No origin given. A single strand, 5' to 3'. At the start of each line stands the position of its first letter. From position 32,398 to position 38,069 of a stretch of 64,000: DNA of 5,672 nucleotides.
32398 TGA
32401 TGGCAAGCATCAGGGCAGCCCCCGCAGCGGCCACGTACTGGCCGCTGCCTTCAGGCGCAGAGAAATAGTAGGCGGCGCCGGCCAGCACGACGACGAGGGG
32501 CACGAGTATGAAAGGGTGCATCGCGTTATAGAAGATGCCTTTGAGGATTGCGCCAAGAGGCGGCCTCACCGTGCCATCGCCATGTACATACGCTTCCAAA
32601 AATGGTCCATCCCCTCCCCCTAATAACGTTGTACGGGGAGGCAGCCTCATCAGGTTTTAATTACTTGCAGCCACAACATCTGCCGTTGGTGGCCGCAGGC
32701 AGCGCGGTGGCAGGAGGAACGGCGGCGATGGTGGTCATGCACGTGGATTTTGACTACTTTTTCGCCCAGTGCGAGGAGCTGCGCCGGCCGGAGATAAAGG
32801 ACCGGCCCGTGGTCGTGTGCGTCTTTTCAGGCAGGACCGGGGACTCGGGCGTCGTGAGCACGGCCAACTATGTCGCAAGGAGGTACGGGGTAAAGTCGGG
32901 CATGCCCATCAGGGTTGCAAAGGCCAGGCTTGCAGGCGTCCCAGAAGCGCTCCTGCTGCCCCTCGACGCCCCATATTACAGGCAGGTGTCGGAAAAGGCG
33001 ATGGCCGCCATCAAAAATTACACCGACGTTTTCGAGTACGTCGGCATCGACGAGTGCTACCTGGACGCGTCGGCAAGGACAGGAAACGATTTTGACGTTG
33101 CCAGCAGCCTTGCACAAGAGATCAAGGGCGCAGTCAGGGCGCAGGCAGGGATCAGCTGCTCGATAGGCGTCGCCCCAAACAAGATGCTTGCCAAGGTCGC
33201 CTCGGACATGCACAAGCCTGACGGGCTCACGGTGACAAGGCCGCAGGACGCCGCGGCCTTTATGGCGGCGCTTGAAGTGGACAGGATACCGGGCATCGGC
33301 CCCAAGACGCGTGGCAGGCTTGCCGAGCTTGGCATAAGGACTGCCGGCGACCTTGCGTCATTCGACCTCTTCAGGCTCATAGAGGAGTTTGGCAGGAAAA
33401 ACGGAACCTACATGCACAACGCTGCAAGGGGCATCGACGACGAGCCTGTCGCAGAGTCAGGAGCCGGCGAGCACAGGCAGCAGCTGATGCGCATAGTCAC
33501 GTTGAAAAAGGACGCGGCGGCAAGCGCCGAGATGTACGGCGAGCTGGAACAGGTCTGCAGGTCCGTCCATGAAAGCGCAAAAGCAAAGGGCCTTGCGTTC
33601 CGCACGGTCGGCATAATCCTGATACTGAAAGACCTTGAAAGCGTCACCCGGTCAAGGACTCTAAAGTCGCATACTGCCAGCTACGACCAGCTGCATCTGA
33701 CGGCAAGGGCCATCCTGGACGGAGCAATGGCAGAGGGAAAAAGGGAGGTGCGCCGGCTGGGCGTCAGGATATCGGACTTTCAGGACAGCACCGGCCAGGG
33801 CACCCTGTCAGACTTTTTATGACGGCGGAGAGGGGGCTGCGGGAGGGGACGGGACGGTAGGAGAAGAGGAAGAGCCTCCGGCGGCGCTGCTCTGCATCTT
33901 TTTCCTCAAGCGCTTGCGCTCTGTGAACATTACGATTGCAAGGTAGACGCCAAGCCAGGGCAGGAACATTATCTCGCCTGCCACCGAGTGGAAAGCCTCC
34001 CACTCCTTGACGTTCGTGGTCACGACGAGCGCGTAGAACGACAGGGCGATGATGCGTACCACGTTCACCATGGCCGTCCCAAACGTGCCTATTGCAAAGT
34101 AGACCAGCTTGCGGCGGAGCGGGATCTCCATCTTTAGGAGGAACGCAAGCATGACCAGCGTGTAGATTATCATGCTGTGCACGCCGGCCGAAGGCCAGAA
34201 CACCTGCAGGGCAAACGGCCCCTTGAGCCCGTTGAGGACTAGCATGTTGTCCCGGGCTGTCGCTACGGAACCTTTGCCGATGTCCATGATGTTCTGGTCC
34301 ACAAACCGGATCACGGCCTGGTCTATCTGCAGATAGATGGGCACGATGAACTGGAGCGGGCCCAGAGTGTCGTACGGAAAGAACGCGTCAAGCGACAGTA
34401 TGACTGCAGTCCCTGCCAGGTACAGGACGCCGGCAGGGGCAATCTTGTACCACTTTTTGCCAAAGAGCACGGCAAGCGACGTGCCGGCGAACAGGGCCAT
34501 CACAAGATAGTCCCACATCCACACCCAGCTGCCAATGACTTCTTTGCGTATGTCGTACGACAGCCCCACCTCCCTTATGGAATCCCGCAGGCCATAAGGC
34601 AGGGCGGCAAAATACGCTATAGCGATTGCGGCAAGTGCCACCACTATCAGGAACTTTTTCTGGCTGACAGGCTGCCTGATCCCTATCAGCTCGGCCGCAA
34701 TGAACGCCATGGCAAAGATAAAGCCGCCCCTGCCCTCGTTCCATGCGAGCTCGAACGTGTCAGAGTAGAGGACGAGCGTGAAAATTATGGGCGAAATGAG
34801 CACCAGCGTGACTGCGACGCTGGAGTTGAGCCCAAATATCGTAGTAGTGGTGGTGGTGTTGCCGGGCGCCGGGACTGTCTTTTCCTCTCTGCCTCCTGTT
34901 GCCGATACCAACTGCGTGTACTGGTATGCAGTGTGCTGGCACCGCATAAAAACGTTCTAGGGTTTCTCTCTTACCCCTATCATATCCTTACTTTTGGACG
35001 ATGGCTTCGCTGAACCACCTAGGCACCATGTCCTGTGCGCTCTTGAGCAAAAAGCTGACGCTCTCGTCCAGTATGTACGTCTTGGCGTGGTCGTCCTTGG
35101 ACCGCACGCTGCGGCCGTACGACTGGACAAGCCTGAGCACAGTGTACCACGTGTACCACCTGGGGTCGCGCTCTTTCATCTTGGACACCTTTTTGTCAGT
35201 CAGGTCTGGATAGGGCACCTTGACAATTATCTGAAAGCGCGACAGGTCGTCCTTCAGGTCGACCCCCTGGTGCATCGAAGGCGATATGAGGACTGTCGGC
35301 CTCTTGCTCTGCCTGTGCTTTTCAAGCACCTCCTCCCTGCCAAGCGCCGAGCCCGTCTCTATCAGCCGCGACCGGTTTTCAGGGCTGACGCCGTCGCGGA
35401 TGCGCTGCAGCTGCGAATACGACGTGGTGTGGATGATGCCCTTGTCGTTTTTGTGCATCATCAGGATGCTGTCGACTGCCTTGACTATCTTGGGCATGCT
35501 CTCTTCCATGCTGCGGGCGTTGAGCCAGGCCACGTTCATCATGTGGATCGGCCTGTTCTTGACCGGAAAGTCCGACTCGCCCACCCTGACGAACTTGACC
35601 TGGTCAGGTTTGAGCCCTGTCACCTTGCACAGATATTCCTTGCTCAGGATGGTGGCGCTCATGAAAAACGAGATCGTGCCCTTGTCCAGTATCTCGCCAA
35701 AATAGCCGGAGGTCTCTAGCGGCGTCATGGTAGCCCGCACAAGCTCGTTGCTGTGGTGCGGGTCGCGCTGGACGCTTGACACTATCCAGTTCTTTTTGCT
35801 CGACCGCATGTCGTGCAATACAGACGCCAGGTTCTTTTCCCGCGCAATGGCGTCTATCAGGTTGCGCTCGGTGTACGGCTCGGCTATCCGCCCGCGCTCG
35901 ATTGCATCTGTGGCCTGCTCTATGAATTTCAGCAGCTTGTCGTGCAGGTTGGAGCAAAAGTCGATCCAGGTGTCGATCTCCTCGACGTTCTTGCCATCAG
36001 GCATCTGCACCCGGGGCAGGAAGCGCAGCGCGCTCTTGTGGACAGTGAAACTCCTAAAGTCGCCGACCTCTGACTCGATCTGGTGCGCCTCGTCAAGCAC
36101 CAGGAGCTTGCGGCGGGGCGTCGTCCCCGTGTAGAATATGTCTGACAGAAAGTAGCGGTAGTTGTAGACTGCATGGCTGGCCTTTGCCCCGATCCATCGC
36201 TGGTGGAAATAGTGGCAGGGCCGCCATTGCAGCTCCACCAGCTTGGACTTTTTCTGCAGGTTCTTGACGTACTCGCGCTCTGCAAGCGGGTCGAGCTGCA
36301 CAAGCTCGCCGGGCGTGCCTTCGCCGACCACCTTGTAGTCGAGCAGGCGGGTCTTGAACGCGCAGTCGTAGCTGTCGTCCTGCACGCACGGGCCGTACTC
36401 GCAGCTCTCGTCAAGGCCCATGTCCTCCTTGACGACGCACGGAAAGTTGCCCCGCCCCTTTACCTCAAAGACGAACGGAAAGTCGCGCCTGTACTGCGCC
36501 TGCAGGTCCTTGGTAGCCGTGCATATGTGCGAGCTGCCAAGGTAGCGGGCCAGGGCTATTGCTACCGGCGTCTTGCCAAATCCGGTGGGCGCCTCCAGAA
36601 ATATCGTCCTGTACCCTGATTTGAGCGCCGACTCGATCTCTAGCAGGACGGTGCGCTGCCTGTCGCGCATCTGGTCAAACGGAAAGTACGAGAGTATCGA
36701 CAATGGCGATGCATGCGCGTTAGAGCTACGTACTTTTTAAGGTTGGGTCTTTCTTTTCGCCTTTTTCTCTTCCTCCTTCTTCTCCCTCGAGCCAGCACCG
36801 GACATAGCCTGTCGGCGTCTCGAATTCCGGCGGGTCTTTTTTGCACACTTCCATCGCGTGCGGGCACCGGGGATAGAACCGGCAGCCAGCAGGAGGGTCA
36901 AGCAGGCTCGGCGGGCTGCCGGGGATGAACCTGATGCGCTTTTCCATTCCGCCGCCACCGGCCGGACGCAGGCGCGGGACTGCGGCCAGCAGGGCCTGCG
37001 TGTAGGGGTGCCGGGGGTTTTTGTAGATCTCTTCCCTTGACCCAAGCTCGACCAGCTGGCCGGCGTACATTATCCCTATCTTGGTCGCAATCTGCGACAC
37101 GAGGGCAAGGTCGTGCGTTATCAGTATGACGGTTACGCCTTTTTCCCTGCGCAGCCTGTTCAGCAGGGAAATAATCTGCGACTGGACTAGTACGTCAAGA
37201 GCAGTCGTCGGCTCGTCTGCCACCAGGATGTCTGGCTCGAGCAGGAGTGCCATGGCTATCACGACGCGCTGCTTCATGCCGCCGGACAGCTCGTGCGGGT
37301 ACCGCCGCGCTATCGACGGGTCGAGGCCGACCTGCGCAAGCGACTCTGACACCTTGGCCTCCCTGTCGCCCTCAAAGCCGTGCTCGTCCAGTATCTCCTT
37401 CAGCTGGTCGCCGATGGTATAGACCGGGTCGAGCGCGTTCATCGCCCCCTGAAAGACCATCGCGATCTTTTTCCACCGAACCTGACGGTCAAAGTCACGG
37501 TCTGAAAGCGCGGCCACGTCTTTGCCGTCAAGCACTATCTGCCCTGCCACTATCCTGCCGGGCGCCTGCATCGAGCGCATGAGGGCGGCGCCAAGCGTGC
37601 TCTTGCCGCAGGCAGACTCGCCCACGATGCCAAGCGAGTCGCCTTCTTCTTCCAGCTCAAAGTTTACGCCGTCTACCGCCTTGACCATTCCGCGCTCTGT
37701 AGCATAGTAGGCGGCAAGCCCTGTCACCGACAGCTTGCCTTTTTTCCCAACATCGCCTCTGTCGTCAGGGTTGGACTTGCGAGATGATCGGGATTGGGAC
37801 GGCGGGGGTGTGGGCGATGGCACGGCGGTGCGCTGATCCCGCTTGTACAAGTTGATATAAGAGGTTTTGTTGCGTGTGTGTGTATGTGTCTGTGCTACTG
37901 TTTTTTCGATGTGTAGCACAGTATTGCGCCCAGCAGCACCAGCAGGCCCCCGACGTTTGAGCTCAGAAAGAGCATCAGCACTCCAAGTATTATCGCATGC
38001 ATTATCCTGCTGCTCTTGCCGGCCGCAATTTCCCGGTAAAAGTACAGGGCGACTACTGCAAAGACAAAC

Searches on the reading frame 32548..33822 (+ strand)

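Call 61: search_protein_families(library=pfam, proteins=[window:32548-33822:+], max_evalue=0.00001)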
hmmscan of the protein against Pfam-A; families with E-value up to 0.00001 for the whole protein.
window:32548-33822:+ (424 aa): 5 families
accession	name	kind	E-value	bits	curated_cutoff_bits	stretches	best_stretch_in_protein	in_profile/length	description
PF00817.25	IMS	-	3.3e-43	147.6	23.2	1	66-220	1-148/148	impB/mucB/samB family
PF11799.13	IMS_C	-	8.7e-14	52.3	20.7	1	310-419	1-108/109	impB/mucB/samB family C-terminal domain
PF21999.2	IMS_HHH_1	-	1.3e-12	48.4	27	1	246-297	2-53/53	DNA polymerase-iota, thumb domain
PF21704.3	POLH-Rev1_HhH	-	6.6e-07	29.9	27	1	260-296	20-56/56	DNApol eta/Rev1, HhH motif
PF11798.14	IMS_HHH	-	7.2e-07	29.5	24.4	1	232-263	1-32/32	IMS family HHH motif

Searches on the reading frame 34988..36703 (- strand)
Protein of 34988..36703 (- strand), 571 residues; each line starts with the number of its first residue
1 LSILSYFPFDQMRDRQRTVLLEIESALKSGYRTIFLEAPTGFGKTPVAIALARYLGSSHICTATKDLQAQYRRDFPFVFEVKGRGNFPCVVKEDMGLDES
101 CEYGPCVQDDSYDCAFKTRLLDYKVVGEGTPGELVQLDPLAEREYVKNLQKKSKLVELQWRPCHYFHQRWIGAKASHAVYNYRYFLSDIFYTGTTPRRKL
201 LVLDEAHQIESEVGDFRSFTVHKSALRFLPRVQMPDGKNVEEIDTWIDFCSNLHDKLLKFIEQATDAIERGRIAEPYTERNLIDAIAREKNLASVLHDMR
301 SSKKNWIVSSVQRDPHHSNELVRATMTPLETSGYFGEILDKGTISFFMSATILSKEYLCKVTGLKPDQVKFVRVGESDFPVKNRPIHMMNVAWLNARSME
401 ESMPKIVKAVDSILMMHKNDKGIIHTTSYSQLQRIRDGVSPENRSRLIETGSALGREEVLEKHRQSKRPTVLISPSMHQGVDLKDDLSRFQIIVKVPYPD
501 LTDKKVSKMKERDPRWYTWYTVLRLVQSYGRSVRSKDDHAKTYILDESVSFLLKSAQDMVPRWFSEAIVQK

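Call 61: search_protein_families(library=pfam, proteins=[window:34988-36703:-], max_evalue=0.00001)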
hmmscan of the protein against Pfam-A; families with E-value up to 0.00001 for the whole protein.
window:34988-36703:- (571 aa): 2 families
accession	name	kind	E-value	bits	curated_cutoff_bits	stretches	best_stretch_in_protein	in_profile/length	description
PF13307.12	Helicase_C_2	-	4.2e-22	79.4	25.3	1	415-566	5-169/170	Helicase C-terminal domain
PF04851.21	ResIII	-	1.4e-06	28.8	22.5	0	11-75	3-73/164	Type III restriction enzyme, res subunit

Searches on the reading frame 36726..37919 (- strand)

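Call 61: search_protein_families(library=pfam, proteins=[window:36726-37919:-], max_evalue=0.00001)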
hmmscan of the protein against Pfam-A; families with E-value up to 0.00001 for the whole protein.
window:36726-37919:- (397 aa): 3 families
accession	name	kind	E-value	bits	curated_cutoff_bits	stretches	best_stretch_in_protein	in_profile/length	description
PF00005.33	ABC_tran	-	3e-25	89.9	25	1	83-239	2-137/137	ABC transporter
PF08352.17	oligo_HPY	-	7.7e-21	74.7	27.1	1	290-359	1-65/65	Oligopeptide/dipeptide transporter, C-terminal region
PF13304.12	AAA_21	-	1.1e-08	36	27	1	205-275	232-304/304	AAA domain, putative AbiEii toxin, Type IV TA system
